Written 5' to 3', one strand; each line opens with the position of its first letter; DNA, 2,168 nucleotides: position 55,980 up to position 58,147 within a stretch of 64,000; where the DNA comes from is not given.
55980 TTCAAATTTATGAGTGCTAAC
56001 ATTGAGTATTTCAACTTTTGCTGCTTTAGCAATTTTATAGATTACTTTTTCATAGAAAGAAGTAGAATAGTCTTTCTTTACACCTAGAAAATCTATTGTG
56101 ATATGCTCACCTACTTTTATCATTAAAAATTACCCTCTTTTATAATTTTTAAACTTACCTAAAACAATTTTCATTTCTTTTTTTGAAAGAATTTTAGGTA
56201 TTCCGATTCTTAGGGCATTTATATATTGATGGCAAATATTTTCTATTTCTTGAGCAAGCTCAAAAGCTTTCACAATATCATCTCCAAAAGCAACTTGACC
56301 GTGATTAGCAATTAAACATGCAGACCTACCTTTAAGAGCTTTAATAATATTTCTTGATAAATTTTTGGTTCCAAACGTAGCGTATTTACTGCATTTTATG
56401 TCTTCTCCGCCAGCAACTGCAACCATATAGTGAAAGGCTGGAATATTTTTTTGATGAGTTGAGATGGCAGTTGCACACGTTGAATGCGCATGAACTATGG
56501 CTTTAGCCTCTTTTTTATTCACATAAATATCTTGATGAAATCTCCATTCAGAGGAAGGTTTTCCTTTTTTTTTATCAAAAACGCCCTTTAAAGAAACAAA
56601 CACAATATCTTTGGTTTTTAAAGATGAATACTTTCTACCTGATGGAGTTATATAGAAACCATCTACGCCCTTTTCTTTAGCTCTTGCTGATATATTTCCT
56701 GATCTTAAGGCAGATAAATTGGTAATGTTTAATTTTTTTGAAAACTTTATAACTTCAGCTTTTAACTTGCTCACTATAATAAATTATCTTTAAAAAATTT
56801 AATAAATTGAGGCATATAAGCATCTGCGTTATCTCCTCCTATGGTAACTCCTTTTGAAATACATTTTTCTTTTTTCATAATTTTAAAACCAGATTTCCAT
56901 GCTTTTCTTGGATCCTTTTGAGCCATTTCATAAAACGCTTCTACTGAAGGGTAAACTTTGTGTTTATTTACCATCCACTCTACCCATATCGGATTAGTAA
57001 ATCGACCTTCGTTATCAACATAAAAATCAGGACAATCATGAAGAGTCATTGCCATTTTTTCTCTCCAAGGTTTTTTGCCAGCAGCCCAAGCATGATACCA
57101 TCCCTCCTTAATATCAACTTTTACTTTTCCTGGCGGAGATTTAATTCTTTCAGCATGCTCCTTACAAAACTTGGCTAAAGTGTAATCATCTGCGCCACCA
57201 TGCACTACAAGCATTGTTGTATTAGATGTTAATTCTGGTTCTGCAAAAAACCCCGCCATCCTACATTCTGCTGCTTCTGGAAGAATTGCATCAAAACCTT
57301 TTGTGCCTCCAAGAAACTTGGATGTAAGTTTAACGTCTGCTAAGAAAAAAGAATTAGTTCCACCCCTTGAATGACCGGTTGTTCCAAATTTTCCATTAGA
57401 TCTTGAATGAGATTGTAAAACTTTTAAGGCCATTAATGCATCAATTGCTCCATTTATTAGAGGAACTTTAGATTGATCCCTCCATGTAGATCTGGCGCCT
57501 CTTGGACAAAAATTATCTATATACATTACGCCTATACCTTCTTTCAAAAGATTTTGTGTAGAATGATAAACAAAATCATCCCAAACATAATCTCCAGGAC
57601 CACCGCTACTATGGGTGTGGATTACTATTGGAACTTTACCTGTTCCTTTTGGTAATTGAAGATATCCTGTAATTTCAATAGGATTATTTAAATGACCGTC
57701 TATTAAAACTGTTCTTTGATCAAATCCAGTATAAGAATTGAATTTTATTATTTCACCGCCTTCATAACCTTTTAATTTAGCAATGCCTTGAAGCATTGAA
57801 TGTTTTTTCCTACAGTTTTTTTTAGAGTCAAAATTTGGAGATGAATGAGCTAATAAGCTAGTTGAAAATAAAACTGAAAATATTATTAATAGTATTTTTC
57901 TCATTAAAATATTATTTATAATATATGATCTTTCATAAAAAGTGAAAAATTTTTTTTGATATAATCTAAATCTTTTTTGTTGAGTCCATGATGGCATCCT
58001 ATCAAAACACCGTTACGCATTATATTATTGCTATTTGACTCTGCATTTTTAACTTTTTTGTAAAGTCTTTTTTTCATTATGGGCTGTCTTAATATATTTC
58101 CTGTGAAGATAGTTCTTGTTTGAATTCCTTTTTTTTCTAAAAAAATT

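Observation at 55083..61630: Aminopropyl-transfer by-product operon that looks like a DHAP-shunt, not the canonical methionine salvage pathway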

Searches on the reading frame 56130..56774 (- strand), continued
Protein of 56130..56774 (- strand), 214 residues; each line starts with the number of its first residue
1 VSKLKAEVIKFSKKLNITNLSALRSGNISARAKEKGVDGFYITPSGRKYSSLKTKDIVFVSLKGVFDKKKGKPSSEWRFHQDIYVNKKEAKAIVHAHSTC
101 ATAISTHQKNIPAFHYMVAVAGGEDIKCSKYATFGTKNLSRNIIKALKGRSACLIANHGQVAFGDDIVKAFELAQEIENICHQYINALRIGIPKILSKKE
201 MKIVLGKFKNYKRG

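Call 107: find_encoding_contigs(protein=P0366, flank=5000, max_places=2)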
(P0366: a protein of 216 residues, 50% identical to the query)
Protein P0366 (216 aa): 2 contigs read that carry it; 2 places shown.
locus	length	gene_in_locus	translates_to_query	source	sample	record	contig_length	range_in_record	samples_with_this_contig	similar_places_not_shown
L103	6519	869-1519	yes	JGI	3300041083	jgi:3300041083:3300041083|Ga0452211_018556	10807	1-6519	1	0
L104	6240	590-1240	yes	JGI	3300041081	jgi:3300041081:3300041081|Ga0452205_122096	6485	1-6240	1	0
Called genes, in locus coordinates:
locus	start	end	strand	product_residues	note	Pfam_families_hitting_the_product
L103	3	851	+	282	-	?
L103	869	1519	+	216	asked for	PF00596:Aldolase_II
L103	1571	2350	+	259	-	PF00106:adh_short, PF08659:KR, PF13561:adh_short_C2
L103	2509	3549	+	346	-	PF00962:A_deaminase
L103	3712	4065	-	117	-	-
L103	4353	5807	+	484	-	PF00672:HAMP, PF00512:HisKA, PF02518:HATPase_c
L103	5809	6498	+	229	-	PF00072:Response_reg, PF00486:Trans_reg_C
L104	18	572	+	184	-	PF01008:IF-2B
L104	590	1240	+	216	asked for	PF00596:Aldolase_II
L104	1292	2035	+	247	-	PF00106:adh_short, PF08659:KR, PF13561:adh_short_C2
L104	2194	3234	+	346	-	PF00962:A_deaminase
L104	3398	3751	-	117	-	-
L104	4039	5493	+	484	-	PF00672:HAMP, PF00512:HisKA, PF02518:HATPase_c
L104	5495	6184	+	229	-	PF00072:Response_reg, PF00486:Trans_reg_C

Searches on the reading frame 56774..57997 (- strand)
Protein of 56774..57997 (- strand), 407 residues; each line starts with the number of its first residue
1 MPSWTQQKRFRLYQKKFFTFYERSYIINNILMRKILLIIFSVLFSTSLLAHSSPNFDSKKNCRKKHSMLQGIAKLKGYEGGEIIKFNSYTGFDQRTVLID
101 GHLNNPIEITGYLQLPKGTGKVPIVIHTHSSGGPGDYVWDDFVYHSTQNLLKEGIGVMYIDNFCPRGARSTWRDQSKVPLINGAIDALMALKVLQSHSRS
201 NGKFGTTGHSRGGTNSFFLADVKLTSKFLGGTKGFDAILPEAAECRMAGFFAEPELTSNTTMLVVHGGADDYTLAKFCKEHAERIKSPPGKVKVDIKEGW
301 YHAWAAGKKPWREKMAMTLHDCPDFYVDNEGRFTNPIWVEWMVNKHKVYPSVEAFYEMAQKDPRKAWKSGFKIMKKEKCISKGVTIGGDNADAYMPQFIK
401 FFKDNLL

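Call 3: search_protein_families(library=pfam, proteins=[window:56774-57997:-])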
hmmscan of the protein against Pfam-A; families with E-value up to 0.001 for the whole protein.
window:56774-57997:- (407 aa): 0 families

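Call 4: search_protein_families(library=ncbifam, proteins=[window:56774-57997:-])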
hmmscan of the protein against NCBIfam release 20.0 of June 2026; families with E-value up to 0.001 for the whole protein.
window:56774-57997:- (407 aa): 0 families

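Call 33: search_protein_families(library=pfam, max_evalue=0.1, proteins=[window:56774-57904:-])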
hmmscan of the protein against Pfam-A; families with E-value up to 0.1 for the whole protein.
window:56774-57904:- (376 aa): 2 families
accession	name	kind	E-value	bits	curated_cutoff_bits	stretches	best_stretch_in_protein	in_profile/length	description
PF02129.25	Peptidase_S15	-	0.021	15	23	1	84-190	11-114/262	X-Pro dipeptidyl-peptidase (S15 family)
PF01738.24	DLH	-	0.027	14.5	21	1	154-279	78-194/217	Dienelactone hydrolase family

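Call 34: search_solved_structures(query=window:56774-57904:-, max_evalue=1)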
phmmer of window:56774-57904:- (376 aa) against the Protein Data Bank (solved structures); distinct sequences matched with E-value up to 1: 4.
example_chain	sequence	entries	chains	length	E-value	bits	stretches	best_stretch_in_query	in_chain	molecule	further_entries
9pir_A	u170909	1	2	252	0.0026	20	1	80-182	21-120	Alpha/beta fold hydrolase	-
9pid_A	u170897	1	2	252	0.0027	20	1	80-182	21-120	Alpha/beta fold hydrolase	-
9pic_A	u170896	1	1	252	0.0027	20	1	80-182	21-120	Alpha/beta fold hydrolase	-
4zv9_A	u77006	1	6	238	0.11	14.8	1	75-185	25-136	Uncharacterized protein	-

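Call 65: find_homologous_proteins(query=window:56774-57904:-, max_evalue=0.001)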
Query window:56774-57904:- (376 aa): 229 proteins with E <= 0.001 among 1588 candidates; the best 120 are listed.
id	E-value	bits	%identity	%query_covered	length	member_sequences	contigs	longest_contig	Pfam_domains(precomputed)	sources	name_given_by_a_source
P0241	2.0e-232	789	88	100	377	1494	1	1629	-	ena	-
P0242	2.9e-226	769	86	100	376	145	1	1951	-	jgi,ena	-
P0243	3.1e-224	762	83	100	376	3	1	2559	-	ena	-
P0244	3.7e-223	759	83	100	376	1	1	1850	-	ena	-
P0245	2.8e-222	756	84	100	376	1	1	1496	-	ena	-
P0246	4.0e-219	745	82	100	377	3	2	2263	-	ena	-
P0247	6.5e-219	745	81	100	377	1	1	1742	-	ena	-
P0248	7.5e-219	745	82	100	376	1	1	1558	-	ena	-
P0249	9.1e-219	744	82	100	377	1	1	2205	-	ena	-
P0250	1.2e-218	744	82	100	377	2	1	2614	-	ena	-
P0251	1.3e-218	744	81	100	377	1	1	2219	-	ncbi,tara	tara:strand:- start:402 stop:1535 length:1134 start_codon:yes stop_codon:yes gene_type:complete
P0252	1.6e-218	743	82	100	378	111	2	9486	-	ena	-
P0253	1.7e-218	743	81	100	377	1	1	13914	-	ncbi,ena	-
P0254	6.2e-218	741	82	100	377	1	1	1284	-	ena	-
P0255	1.1e-216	737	81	100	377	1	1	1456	-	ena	-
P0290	1.2e-165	569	64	100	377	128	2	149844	-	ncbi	-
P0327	9.8e-125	435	51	100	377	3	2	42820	-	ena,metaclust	metaclust:\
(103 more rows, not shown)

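Call 72: predict_structure(alignment_id=A1)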
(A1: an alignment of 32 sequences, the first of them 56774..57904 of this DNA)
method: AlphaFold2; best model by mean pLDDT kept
length: 376 residues; sequences in the alignment: 32
mean_pLDDT: 90.3   pTM: 0.89
mean pLDDT of the five models: 90.3, 90.1, 89.8, 89.5, 88.6
residues with pLDDT >= 90: 272; 70-90: 79; 50-70: 18; < 50: 7
segments of 3 or more residues with pLDDT < 50: 13-19
pLDDT, mean of each block of 10 residues (from residue 1): 65 46 72 88 83 95 90 94 94 93 75 94 96 88 82 97 97 96 97 94 98 94 97 97 96 97 98 92 89 94 94 94 90 88 93 93 97 98
secondary structure, 60 per line:
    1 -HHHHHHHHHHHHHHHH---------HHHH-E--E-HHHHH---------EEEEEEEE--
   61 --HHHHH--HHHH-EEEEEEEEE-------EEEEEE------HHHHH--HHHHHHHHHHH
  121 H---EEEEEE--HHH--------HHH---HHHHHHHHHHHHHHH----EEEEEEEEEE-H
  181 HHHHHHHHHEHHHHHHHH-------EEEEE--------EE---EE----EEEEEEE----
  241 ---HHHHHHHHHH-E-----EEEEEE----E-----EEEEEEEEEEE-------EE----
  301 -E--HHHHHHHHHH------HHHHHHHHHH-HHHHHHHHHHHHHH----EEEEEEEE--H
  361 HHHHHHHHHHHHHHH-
elements in order: H2-17 H27-30 H37-41 E51-58 H63-67 H70-73 E75-83 E91-96 H103-107 H110-121 E125-130 H150-164 E169-178 H180-189 H191-198 E206-210 E230-236 H244-253 E261-266 E277-287 H305-314 H321-330 H332-345 E350-357 H360-375

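Call 75: fold_search(model_id=the predicted structure, library=pdb)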
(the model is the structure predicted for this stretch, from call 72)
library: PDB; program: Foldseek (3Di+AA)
matches with E <= 10: 1920; with E <= 0.001: 1357
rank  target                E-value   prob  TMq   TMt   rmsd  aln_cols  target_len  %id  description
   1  7q4j_A                7.6e-13  1.00  0.40  0.57   8.4       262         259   16  A thermostable lipase from Thermoanaerobacter thermohydrosulfuricus in complex a monoacylglycerol intermediate (released 2023-05-10)
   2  2wtm_C                2.7e-12  1.00  0.36  0.53   8.4       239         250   14  Est1E from Butyrivibrio proteoclasticus (released 2010-01-19)
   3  3pf9                  3.1e-12  1.00  0.39  0.56   6.6       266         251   13  Crystal structure of the Lactobacillus johnsonii cinnamoyl esterase LJ0536 S106A mutant (released 2011-08-31)
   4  7y4g_A                3.5e-12  1.00  0.39  0.22   7.0       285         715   17  sit-bound btDPP4 (released 2023-06-14)
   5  2wtm_B                3.8e-12  1.00  0.36  0.54   6.9       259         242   13  Est1E from Butyrivibrio proteoclasticus (released 2010-01-19)
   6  7q4h_A                4.0e-12  1.00  0.39  0.54   8.2       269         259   16  A thermostable lipase from Thermoanaerobacter thermohydrosulfuricus in complex with PMSF (released 2023-05-10)
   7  2wtm_D                4.9e-12  1.00  0.36  0.53   7.8       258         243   14  Est1E from Butyrivibrio proteoclasticus (released 2010-01-19)
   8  9h0z_F                5.9e-12  1.00  0.41  0.58   6.8       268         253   16  Crystal structure of TTL[Nle], thermophilic lipase TTL from Thermoanaerobacter thermohydrosulfuricus containing non-ca (released 2025-10-29)
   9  3pfb_A                5.9e-12  1.00  0.37  0.54   7.8       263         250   13  Crystal structure of the Lactobacillus johnsonii cinnamoyl esterase LJ0536 S106A mutant in complex with ethylferulate (released 2011-08-31)
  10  9h0z_C                7.2e-12  1.00  0.40  0.59   7.8       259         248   17  Crystal structure of TTL[Nle], thermophilic lipase TTL from Thermoanaerobacter thermohydrosulfuricus containing non-ca (released 2025-10-29)
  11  2ecf                  9.8e-12  1.00  0.37  0.21   7.6       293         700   16  Crystal Structure of Dipeptidyl Aminopeptidase IV from Stenotrophomonas maltophilia (released 2008-02-26)
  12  3pf8_A                1.3e-11  1.00  0.40  0.58   6.0       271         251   12  Crystal structure of the Lactobacillus johnsonii cinnamoyl esterase LJ0536 (released 2011-08-31)
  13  2wtm_A                1.8e-11  1.00  0.37  0.54   8.2       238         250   14  Est1E from Butyrivibrio proteoclasticus (released 2010-01-19)
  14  4u2f                  2.4e-11  1.00  0.40  0.62   5.1       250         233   18  Crystal structure of dienelactone hydrolase B-1 variant (Q35H, F38L, Y64H, Q110L, C123S, Y137C, Y145C, N154D, E199G, S20 (released 2014-12-10)
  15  4u2c                  2.4e-11  1.00  0.40  0.62   5.1       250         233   18  Crystal structure of dienelactone hydrolase A-6 variant (S7T, A24V, Q35H, F38L, Q110L, C123S, Y145C, E199G and S208G) at (released 2014-12-10)
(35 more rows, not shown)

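Call 98: find_encoding_contigs(protein=P0290, flank=6000, max_places=2)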
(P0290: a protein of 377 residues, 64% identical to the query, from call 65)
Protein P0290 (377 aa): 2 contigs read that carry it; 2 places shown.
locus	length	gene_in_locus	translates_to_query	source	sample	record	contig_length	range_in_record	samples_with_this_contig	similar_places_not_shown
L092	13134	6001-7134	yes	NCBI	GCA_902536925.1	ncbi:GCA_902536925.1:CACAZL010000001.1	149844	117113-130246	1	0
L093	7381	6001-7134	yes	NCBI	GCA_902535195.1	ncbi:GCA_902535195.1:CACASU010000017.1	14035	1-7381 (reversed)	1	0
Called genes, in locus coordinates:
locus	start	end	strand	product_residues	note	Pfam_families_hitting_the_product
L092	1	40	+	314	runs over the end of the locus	PF00890:FAD_binding_2 (faint), PF01134:GIDA (faint), PF07992:Pyr_redox_2, PF12831:FAD_oxidored (faint), PF13738:Pyr_redox_3, PF00070:Pyr_redox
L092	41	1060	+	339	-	PF01073:3Beta_HSD, PF01370:Epimerase, PF13460:NAD_binding_10, PF16363:GDP_Man_Dehyd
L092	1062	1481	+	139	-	-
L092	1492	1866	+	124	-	PF06146:PsiE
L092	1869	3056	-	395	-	PF00155:Aminotran_1_2, PF01041:DegT_DnrJ_EryC1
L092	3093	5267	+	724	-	PF00270:DEAD (faint), PF04851:ResIII, PF17757:UvrB_inter, PF27431:UvrB_3rd, PF00271:Helicase_C, PF12344:UvrB, PF02151:UVR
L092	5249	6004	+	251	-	PF00106:adh_short, PF08659:KR, PF13561:adh_short_C2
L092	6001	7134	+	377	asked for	-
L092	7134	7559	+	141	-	PF02152:FolB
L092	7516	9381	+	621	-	PF01541:GIY-YIG, PF27096:UvrC_M, PF02151:UVR, PF22920:UvrC_RNaseH, PF08459:UvrC_RNaseH_dom, PF12826:HHH_2 (weak), PF14520:HHH_5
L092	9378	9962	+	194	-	PF01066:CDP-OH_P_transf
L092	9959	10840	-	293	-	PF01063:Aminotran_4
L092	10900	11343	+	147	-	PF12802:MarR_2 (weak)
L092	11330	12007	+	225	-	PF00072:Response_reg, PF00486:Trans_reg_C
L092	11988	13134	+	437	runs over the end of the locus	PF00512:HisKA, PF02518:HATPase_c, PF13589:HATPase_c_3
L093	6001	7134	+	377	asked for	-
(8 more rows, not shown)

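Call 99: find_encoding_contigs(protein=P0327, flank=6000, max_places=2)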
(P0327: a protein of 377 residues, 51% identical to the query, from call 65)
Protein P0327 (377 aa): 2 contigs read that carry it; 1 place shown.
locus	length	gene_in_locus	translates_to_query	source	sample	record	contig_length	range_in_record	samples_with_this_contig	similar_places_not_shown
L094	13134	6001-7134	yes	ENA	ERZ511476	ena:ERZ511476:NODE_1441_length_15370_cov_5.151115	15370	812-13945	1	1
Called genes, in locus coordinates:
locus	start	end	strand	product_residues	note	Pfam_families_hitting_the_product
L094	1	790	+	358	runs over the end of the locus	-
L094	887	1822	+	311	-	PF11924:IAT_beta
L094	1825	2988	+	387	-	-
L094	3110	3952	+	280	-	PF00462:Glutaredoxin, PF12867:DinB_2 (weak)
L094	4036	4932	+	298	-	PF11924:IAT_beta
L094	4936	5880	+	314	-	-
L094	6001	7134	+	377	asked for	-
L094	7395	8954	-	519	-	PF00732:GMC_oxred_N, PF05199:GMC_oxred_C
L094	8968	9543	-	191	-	-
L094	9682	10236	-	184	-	PF00903:Glyoxalase, PF13669:Glyoxalase_4 (weak)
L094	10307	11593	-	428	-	PF00581:Rhodanese (weak)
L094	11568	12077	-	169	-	PF00903:Glyoxalase, PF13669:Glyoxalase_4 (faint)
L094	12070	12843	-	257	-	PF03807:F420_oxidored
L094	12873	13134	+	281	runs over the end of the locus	PF00892:EamA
